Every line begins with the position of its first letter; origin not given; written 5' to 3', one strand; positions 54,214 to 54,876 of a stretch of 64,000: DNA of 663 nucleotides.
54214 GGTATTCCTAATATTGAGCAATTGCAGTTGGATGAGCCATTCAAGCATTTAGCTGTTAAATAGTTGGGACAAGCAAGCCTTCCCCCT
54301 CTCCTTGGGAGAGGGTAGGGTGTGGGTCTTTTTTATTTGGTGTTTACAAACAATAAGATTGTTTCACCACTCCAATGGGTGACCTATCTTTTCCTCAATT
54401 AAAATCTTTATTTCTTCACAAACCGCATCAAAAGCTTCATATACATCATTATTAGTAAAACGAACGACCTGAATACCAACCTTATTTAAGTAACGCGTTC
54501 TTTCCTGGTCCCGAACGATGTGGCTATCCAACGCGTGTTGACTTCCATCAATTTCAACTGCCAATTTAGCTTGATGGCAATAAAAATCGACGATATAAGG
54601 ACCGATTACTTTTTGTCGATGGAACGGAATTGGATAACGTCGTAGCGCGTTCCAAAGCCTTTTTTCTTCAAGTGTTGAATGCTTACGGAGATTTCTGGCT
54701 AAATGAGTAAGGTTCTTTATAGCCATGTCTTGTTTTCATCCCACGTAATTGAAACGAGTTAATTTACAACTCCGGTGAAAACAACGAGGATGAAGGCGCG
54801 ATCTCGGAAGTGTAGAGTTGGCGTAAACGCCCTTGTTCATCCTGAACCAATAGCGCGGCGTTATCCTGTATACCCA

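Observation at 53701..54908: DUF559 endonuclease cassette wedged between antisense-overlapping gyrA and birA tails, bounded by a ~145-bp duplication that rescues both genes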

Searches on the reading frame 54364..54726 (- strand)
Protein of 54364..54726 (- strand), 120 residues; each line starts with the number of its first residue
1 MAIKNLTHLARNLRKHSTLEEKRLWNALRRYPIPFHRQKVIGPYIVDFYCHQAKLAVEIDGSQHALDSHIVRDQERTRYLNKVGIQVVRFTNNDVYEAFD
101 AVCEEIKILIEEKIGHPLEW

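Call 8: search_protein_families(library=pfam, proteins=[window:54364-54726:-], max_evalue=0.01)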
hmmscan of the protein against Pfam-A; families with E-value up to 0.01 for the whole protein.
window:54364-54726:- (120 aa): 3 families
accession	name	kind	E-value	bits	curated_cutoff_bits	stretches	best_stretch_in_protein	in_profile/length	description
PF04480.18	DUF559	-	5.3e-31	107.1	20.6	1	5-108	2-106/109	Protein of unknown function (DUF559)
PF18741.7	MTES_1575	-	8.1e-08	32.7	38.2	1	21-106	2-92/96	REase_MTES_1575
PF10881.14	DUF2726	-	0.002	18.3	24.7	1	52-98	70-116/126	Protein of unknown function (DUF2726)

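Call 10: find_encoding_contigs(protein=window:54364-54726:-, flank=6000, max_places=10)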
Protein window:54364-54726:- (120 aa): 13 contigs read that carry it; 10 places shown.
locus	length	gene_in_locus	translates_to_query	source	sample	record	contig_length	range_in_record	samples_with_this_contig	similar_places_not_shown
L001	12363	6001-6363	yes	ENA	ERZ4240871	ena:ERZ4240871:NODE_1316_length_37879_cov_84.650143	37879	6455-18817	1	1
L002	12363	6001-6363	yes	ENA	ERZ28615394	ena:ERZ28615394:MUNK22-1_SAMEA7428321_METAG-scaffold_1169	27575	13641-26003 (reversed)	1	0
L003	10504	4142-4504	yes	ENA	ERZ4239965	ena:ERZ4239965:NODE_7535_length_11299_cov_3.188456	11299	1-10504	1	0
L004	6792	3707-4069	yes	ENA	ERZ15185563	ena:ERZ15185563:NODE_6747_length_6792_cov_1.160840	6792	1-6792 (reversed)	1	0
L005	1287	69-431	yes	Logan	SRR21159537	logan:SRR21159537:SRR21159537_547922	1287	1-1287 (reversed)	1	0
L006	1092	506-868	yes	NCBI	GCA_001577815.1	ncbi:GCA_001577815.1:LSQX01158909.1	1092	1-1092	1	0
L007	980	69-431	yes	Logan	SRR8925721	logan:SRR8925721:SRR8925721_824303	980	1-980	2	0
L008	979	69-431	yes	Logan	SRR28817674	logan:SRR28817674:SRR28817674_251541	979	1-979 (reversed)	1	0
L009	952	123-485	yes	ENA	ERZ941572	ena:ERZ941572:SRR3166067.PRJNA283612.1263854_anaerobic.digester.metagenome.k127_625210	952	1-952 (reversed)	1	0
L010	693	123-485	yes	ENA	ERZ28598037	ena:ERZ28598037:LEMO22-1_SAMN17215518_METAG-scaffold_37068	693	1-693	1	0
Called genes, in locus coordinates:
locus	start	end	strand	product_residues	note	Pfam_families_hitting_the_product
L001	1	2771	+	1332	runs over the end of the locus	PF07517:SecA_DEAD, PF01043:SecA_PP_bind, PF21090:P-loop_SecA, PF07516:SecA_SW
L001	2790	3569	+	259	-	PF01975:SurE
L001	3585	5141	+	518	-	PF01590:GAF (weak), PF13185:GAF_2 (faint), PF08448:PAS_4, PF13426:PAS_9 (faint), PF00512:HisKA, PF02518:HATPase_c, PF13581:HATPase_c_2 (weak)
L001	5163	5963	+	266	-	PF03099:BPL_LplA_LipB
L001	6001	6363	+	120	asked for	PF04480:DUF559, PF18741:MTES_1575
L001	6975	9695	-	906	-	PF00521:DNA_topoisoIV, PF03989:DNA_gyraseA_C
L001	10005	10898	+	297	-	PF03372:Exo_endo_phos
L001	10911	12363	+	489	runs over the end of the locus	PF02878:PGM_PMM_I, PF02879:PGM_PMM_II, PF00408:PGM_PMM_IV (faint), PF02880:PGM_PMM_III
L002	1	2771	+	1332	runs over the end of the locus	PF07517:SecA_DEAD, PF01043:SecA_PP_bind, PF21090:P-loop_SecA, PF07516:SecA_SW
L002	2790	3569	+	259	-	PF01975:SurE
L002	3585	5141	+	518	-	PF01590:GAF (weak), PF13185:GAF_2 (faint), PF08448:PAS_4, PF13426:PAS_9 (faint), PF00512:HisKA, PF02518:HATPase_c, PF13581:HATPase_c_2 (weak)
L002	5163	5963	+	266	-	PF03099:BPL_LplA_LipB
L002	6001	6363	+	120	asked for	PF04480:DUF559, PF18741:MTES_1575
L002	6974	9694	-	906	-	PF00521:DNA_topoisoIV, PF03989:DNA_gyraseA_C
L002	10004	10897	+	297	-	PF03372:Exo_endo_phos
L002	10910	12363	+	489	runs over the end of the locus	PF02878:PGM_PMM_I, PF02879:PGM_PMM_II, PF00408:PGM_PMM_IV (faint), PF02880:PGM_PMM_III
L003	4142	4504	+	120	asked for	PF04480:DUF559, PF18741:MTES_1575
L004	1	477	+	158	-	?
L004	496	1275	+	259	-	PF01975:SurE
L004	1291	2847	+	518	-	PF01590:GAF (weak), PF13185:GAF_2 (faint), PF08448:PAS_4, PF13426:PAS_9 (faint), PF00512:HisKA, PF02518:HATPase_c, PF13581:HATPase_c_2 (weak)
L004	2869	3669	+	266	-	PF03099:BPL_LplA_LipB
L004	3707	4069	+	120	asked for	PF04480:DUF559, PF18741:MTES_1575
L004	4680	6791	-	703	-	?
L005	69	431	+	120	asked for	PF04480:DUF559, PF18741:MTES_1575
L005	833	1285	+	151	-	?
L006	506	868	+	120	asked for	PF04480:DUF559, PF18741:MTES_1575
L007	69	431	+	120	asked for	PF04480:DUF559, PF18741:MTES_1575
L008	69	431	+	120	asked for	PF04480:DUF559, PF18741:MTES_1575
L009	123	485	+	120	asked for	PF04480:DUF559, PF18741:MTES_1575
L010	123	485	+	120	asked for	PF04480:DUF559, PF18741:MTES_1575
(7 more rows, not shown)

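Call 25: find_related_loci(query=window:54364-54726:-, collection=genome_contigs, flank=5000)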
Query window:54364-54726:- (120 aa) in genome_contigs; peptide patterns used: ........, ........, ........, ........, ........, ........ (x = any residue, [..] = any of these).
250 stretches matched a pattern; 121 encode a relative of the query (tblastn E <= 1e-3); the best 80 are kept; 80 distinct loci.
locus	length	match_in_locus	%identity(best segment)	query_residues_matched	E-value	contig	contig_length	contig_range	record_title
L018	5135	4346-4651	61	17-118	2e-38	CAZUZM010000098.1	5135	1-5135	MAG TPA_asm: uncultured Anaerolineaceae bacterium isolate SRP294416_co3_447 genome assembly, contig: NODE_40966_length_5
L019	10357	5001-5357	53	1-118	2e-36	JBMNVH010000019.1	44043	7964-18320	MAG: Anaerolineaceae bacterium isolate SBF912SR2HQ0093 scaffold_3379_c1, whole genome shotgun sequence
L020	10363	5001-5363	50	1-120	1e-35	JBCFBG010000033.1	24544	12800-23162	MAG: Anaerolineaceae bacterium isolate maxbin2.bin.9 NODE_643_length_24544_cov_47.807108, whole genome shotgun sequence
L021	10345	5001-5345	53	1-114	7e-35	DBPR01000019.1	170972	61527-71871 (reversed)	MAG TPA_asm: Anaerolineaceae bacterium UBA1415 UBA1415_contig_2897, whole genome shotgun sequence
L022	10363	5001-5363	50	1-120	2e-34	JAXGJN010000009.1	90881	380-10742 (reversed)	MAG: Anaerolineaceae bacterium isolate AnMBR.bin163 bin163_9, whole genome shotgun sequence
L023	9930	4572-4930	68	1-120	5e-45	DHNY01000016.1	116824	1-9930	MAG TPA_asm: Anaerolineaceae bacterium UBA5404 UBA5404_contig_76, whole genome shotgun sequence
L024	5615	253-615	50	1-120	1e-34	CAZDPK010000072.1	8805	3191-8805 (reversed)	MAG TPA_asm: uncultured Anaerolineaceae bacterium isolate binchicken_co168_79 genome assembly, contig: NODE_12974_length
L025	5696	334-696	50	1-120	4e-34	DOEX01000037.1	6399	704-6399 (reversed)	MAG TPA_asm: Anaerolineaceae bacterium isolate UBA11382 contig_44442, whole genome shotgun sequence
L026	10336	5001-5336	51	4-114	4e-34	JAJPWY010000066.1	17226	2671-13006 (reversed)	MAG: Clostridiales bacterium isolate AH.1_4 NODE_327_length_17226_cov_16.790053, whole genome shotgun sequence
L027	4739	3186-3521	52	4-114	9e-34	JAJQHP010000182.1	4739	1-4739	MAG: Clostridiales bacterium isolate U.5_8 NODE_2064_length_4739_cov_5.997652, whole genome shotgun sequence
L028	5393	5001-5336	47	4-114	6e-33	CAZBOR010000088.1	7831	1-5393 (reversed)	MAG TPA_asm: uncultured Oscillospiraceae bacterium isolate SRP222994_co1_254 genome assembly, contig: NODE_19173_length_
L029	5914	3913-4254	54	4-116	9e-33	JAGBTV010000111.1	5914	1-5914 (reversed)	MAG: Oscillospiraceae bacterium isolate RGIG9441 Yak_Cecum-2__c820061, whole genome shotgun sequence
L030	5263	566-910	46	4-117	3e-32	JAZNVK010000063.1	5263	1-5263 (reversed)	MAG: Faecousia sp. isolate T1900044790_TS20190256.MAGScoT_cleanbin_000016 SGB_2644_k141_561719, whole genome shotgun seq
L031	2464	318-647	50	6-114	4e-32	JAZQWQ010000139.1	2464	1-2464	MAG: Faecousia sp. isolate T1900045165_TC20190159.MAGScoT_cleanbin_000051 SGB_5120_k141_955388, whole genome shotgun seq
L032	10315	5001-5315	52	10-113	4e-32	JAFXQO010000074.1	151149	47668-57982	MAG: Clostridia bacterium isolate RGIG6655 Sheep_Rumen-1__c1412262, whole genome shotgun sequence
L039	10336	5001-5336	48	5-115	1e-30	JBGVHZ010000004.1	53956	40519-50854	MAG: Faecousia sp. isolate fecal_MAG_331 fecal_MAG_331_contig_0004, whole genome shotgun sequence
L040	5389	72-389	50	10-114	1e-30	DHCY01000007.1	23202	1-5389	MAG TPA_asm: Anaerolineaceae bacterium UBA4890 UBA4890_contig_2781, whole genome shotgun sequence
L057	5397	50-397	51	4-118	5e-29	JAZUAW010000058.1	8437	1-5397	MAG: Faecousia sp. isolate T1900045318_YK20190007.MAGScoT_cleanbin_000051 SGB_6331_k141_122350, whole genome shotgun seq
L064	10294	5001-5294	51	10-106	3e-28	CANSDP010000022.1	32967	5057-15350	MAG TPA_asm: uncultured Firmicutes bacterium isolate SRR17794288_bin.23_metawrap_v1.3_MAG genome assembly, contig: NODE.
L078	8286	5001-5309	49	6-106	4e-26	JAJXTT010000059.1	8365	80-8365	MAG: Proteobacteria bacterium isolate BP4.bin64 NODE_12277_length_8365_cov_6.314397, whole genome shotgun sequence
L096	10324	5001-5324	44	9-117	3e-22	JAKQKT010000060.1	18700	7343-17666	MAG: Pseudomonadota bacterium isolate USDV_maxbin.124_sub k141_1727987, whole genome shotgun sequence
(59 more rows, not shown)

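Call 36: find_homologous_proteins(query=window:54364-54726:-, max_evalue=1e-25)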
Query window:54364-54726:- (120 aa): 67 proteins with E <= 1e-25 among 359 candidates.
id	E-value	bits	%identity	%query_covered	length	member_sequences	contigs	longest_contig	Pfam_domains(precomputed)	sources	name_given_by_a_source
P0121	8.4e-76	270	100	100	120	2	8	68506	PF04480.19,PF18741.8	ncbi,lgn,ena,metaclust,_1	metaclust:\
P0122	7.9e-55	202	75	98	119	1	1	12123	PF04480.19,PF18741.8,PF10881.15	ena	-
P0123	2.8e-52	194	70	100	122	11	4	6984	PF04480.19,PF18741.8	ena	-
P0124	5.9e-43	164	63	99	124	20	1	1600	PF04480.19,PF18741.8,PF10881.15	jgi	-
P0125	3.3e-33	132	66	72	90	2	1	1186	PF04480.19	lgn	-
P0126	1.1e-31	127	54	98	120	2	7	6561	PF04480.19,PF18741.8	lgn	-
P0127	2.0e-31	127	59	86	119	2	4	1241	PF04480.19,PF18741.8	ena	-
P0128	2.5e-31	126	60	86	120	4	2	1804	PF04480.19,PF18741.8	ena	-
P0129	1.0e-30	124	59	86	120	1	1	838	PF04480.19,PF18741.8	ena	-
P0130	1.4e-30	124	55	92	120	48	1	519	PF04480.19,PF18741.8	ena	-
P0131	4.4e-30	122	52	96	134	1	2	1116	PF04480.19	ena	-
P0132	4.7e-30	122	55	92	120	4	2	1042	PF04480.19,PF18741.8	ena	-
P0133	5.6e-30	122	59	86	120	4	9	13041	PF04480.19,PF18741.8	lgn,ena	-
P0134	1.8e-29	120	53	92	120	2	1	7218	PF04480.19,PF18741.8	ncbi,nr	ncbi:MAG: endonuclease domain-containing protein [Firmicutes bacterium]|nr:endonuclease domain-conta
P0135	2.3e-29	120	51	100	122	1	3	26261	PF04480.19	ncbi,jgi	-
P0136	3.3e-29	119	57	84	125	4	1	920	PF04480.19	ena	-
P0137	3.9e-29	119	65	65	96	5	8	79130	PF04480.19,PF18741.8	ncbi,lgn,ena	-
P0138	1.5e-28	117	56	86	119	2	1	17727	PF04480.19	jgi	jgi:very-short-patch-repair endonuclease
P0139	1.7e-28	117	51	92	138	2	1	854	PF04480.19,PF18741.8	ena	-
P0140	2.4e-28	117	50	92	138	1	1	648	PF04480.19,PF18741.8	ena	-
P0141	2.4e-28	117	54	88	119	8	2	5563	PF04480.19,PF18741.8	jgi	-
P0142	2.8e-28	116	52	85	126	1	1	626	PF04480.19,PF18741.8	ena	-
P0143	3.0e-28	116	50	92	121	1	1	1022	PF04480.19,PF18741.8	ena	-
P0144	3.1e-28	116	52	98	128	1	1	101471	PF04480.19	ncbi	-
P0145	4.0e-28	116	54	91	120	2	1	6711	PF04480.19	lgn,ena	-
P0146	4.2e-28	116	54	81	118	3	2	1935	PF04480.19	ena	-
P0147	5.4e-28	116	49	91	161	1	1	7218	PF04480.19,PF18741.8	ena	-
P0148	6.9e-28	115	49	91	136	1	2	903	PF04480.19,PF18741.8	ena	-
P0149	7.4e-28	115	56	85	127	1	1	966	PF04480.19,PF18741.8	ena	-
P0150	7.8e-28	115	48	93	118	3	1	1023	PF04480.19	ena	-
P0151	9.3e-28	115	52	89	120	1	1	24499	PF04480.19,PF18741.8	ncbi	-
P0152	1.0e-27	115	51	89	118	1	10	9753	PF04480.19,PF18741.8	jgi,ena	-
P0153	1.3e-27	114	51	90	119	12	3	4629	PF04480.19,PF18741.8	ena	-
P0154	1.4e-27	114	51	92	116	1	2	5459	PF04480.19,PF18741.8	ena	-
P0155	1.7e-27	114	50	90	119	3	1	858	PF04480.19,PF18741.8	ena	-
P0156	2.1e-27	114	51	93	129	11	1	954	PF04480.19,PF18741.8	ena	-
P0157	3.1e-27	113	56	82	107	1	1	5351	PF04480.19,PF18741.8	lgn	-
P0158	4.5e-27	113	50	88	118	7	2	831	PF04480.19,PF18741.8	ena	-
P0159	4.8e-27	112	49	93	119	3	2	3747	PF04480.19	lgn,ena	-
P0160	5.1e-27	112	51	93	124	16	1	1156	PF04480.19,PF18741.8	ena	-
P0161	5.8e-27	112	47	93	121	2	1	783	PF04480.19,PF18741.8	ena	-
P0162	6.9e-27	112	53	86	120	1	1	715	PF04480.19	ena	-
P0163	7.0e-27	112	51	88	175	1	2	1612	PF04480.19,PF18741.8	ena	-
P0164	7.5e-27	112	49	89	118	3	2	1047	PF04480.19,PF18741.8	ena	-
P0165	8.1e-27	112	52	94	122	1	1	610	PF04480.19,PF18741.8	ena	-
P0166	8.4e-27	112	48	95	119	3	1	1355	PF04480.19,PF18741.8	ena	-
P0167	1.1e-26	111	50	95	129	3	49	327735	PF04480.19,PF18741.8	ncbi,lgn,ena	-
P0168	1.2e-26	111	52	85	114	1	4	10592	PF04480.19,PF18741.8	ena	-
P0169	1.2e-26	111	50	93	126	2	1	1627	PF04480.19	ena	-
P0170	1.3e-26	111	53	93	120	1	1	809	PF04480.19,PF18741.8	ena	-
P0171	1.3e-26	111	50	91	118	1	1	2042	PF04480.19,PF18741.8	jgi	jgi:very-short-patch-repair endonuclease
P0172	1.3e-26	111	50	88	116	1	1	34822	PF04480.19,PF18741.8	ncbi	-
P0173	1.7e-26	111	51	93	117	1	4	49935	PF04480.19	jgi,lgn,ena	-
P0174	2.0e-26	110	54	83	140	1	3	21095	PF04480.19,PF18741.8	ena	-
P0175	2.2e-26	110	50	90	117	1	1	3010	PF04480.19,PF18741.8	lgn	-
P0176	2.4e-26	110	52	89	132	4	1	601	PF04480.19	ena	-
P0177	2.7e-26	110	51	89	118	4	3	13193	PF04480.19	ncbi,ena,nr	ncbi:MAG: endonuclease domain-containing protein [Clostridia bacterium]|nr:endonuclease domain-conta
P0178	2.8e-26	110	53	94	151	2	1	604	PF04480.19,PF18741.8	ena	-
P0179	3.2e-26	110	51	93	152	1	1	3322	PF04480.19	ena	-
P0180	4.5e-26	109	51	85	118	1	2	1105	PF04480.19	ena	-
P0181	5.1e-26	109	52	86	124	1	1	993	PF04480.19,PF18741.8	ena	-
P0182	5.2e-26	109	49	93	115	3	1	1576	PF04480.19,PF18741.8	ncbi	-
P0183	5.9e-26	109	53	93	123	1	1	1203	PF04480.19,PF18741.8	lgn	-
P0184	6.1e-26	109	48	88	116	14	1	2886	PF04480.19,PF18741.8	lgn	-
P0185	7.4e-26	109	53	92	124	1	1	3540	PF04480.19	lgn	-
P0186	8.2e-26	108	50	87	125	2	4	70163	PF04480.19,PF18741.8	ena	-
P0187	9.5e-26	108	49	88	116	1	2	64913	PF04480.19,PF18741.8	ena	-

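Call 37: find_encoding_contigs(protein=P0122, flank=5000, max_places=4)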
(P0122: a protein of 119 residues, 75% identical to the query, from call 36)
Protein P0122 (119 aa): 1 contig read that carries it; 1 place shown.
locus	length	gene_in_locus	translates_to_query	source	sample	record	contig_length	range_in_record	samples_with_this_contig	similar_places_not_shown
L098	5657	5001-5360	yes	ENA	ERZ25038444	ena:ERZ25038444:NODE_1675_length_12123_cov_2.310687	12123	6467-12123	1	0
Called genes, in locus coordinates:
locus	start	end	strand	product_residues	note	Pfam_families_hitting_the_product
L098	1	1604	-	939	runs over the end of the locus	PF08497:Radical_SAM_N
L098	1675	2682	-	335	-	-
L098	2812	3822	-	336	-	-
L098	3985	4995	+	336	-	PF22700:MVD-like_N, PF00288:GHMP_kinases_N, PF18376:MDD_C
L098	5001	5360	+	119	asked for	PF04480:DUF559, PF18741:MTES_1575, PF10881:DUF2726 (weak)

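Call 38: find_encoding_contigs(protein=P0123, flank=5000, max_places=6)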
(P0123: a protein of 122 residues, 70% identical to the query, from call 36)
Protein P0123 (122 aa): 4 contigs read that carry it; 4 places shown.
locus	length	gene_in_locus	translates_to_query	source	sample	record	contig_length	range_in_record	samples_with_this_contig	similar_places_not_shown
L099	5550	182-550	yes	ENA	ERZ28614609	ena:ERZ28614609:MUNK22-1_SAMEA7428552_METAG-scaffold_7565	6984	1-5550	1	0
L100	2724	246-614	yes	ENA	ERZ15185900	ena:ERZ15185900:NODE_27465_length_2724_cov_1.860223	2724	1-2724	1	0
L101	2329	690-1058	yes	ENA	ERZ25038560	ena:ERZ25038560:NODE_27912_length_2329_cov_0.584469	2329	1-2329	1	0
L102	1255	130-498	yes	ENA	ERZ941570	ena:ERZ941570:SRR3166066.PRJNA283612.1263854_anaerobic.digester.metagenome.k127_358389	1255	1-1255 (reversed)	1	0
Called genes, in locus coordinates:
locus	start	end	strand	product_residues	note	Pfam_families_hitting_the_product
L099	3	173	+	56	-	?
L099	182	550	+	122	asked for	PF04480:DUF559, PF18741:MTES_1575 (weak)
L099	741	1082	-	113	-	PF04993:TfoX_N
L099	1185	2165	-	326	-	PF02729:OTCace_N, PF00185:OTCace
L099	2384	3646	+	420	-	PF01933:CofD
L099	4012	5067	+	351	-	PF00044:Gp_dh_N, PF02800:Gp_dh_C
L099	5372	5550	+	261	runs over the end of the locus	PF00162:PGK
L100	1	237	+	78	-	?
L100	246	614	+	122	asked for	PF04480:DUF559, PF18741:MTES_1575 (weak)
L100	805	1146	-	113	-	PF04993:TfoX_N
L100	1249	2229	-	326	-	PF02729:OTCace_N, PF00185:OTCace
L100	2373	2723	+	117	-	?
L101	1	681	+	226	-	?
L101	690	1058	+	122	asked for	PF04480:DUF559, PF18741:MTES_1575 (weak)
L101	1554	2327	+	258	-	?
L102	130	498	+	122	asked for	PF04480:DUF559, PF18741:MTES_1575 (weak)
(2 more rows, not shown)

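Call 45: search_solved_structures(query=window:54364-54726:-, max_evalue=10, show_alignments=2)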
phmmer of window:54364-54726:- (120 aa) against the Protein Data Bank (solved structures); distinct sequences matched with E-value up to 10: 2.
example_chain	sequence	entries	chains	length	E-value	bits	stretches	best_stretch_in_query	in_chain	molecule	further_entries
3hrl_A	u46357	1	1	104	1.4e-15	60.9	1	21-110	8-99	Endonuclease-Like Protein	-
3r3p_A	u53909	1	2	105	0.044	17.3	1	17-106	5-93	Mobile intron protein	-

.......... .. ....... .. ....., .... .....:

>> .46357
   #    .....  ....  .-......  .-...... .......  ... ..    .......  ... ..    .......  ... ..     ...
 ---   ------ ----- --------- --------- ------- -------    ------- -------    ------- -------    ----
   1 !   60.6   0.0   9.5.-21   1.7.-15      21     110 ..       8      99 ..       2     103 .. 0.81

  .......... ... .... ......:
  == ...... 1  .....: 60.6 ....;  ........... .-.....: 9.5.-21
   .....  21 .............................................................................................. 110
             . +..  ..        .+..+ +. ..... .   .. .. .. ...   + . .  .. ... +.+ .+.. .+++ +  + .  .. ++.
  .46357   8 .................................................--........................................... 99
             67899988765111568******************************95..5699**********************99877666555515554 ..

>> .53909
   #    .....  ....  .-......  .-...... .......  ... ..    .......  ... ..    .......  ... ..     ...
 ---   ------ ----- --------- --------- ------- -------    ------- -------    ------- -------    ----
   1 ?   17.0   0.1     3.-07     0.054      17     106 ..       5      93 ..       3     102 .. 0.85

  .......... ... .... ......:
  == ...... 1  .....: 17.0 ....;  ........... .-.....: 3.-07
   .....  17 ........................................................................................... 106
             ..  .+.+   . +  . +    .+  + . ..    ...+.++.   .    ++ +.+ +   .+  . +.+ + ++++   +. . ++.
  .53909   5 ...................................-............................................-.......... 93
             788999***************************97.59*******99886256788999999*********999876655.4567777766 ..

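Call 46: search_protein_families(library=padloc, proteins=[window:54364-54726:-], max_evalue=0.01)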
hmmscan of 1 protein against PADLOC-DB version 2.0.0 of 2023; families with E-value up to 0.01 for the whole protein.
window:54364-54726:- (120 aa): 3 families
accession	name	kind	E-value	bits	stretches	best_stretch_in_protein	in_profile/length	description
PDLC02868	DpdF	-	4e-07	26.1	1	46-95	84-133/1078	DpdF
PDLC03210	mREase_II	-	9.9e-06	23.1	1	23-112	27-121/294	Type II methyl-directed restriction enzyme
PDLC03678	HEase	-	9.5e-05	20.2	1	15-107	164-255/266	homing endonuclease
